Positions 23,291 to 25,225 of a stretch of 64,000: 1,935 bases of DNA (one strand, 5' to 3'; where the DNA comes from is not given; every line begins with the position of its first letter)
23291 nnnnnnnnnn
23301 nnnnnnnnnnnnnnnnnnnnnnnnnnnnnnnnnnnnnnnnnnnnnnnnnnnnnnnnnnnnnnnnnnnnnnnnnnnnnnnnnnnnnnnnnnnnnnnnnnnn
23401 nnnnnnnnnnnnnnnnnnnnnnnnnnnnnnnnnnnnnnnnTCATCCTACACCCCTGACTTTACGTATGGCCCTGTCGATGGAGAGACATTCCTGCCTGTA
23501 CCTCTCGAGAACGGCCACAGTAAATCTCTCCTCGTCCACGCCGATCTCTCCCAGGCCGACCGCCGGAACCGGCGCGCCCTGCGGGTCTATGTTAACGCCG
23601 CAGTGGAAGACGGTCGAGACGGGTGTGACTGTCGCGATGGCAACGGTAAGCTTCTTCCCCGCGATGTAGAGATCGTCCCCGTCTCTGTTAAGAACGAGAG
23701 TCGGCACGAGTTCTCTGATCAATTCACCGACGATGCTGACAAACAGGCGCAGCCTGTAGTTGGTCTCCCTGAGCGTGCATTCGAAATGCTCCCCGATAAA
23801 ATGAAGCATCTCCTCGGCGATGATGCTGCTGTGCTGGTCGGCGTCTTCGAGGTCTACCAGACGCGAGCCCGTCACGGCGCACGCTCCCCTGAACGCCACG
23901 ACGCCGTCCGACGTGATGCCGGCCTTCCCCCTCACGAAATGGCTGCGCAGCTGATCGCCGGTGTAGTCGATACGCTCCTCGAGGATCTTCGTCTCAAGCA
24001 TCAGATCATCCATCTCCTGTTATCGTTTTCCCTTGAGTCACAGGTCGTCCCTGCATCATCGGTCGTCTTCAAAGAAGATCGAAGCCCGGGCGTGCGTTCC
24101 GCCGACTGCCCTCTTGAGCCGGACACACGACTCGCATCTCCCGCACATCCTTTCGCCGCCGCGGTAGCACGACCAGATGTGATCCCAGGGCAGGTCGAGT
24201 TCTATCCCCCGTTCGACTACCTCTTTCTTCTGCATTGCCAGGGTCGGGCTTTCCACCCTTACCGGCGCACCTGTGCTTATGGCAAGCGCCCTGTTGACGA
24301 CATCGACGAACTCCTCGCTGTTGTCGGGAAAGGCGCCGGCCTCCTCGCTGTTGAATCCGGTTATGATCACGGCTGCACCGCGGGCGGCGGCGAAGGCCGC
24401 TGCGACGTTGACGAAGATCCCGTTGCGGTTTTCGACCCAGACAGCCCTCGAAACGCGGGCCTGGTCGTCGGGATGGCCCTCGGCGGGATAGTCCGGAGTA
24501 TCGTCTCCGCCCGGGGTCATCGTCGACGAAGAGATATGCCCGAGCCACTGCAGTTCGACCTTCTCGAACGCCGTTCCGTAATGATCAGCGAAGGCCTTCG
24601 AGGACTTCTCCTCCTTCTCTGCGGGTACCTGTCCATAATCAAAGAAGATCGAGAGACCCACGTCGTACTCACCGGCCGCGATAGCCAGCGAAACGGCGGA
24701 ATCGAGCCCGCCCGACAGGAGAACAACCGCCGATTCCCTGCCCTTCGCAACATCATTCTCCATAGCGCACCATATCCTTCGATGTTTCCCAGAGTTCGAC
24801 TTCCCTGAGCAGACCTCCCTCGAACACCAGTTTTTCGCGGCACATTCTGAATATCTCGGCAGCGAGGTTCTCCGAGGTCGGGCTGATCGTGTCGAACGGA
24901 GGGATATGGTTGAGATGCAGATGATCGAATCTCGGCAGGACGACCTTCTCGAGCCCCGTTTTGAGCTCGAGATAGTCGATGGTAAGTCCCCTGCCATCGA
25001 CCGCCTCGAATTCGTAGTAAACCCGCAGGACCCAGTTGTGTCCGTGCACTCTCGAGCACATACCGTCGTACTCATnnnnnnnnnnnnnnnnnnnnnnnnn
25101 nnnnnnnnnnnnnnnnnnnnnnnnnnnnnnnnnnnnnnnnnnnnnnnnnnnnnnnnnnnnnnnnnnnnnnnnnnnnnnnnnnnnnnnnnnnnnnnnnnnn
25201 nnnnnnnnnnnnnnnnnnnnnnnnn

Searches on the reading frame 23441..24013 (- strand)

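Call 20: search_protein_families(library=pfam, proteins=[window:23441-24013:-], max_evalue=0.001)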
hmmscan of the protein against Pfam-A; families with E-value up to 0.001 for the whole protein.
window:23441-24013:- (190 aa): 1 family
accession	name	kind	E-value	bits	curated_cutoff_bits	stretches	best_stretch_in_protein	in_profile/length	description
PF04017.17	DUF366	-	2.9e-53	180.6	29.9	1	7-187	2-184/184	Domain of unknown function (DUF366)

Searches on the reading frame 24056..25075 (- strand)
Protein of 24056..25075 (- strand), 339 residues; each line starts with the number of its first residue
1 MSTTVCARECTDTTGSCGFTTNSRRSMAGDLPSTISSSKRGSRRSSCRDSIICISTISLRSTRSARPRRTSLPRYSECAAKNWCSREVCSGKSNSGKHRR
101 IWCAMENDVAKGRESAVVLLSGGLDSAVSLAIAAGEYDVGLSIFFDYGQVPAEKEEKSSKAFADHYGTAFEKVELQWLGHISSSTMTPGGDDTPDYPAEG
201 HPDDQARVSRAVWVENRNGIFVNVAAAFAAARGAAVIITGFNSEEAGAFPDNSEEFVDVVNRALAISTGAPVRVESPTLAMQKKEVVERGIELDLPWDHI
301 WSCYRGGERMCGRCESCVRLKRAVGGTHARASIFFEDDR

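Call 20: search_protein_families(library=pfam, proteins=[window:24056-25075:-], max_evalue=0.001)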
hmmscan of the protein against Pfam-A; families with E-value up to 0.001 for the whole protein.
window:24056-25075:- (339 aa): 1 family
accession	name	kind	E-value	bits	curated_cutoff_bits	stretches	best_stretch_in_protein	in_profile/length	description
PF06508.19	QueC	-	3e-48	164.6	22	1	116-323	2-205/210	Queuosine biosynthesis protein QueC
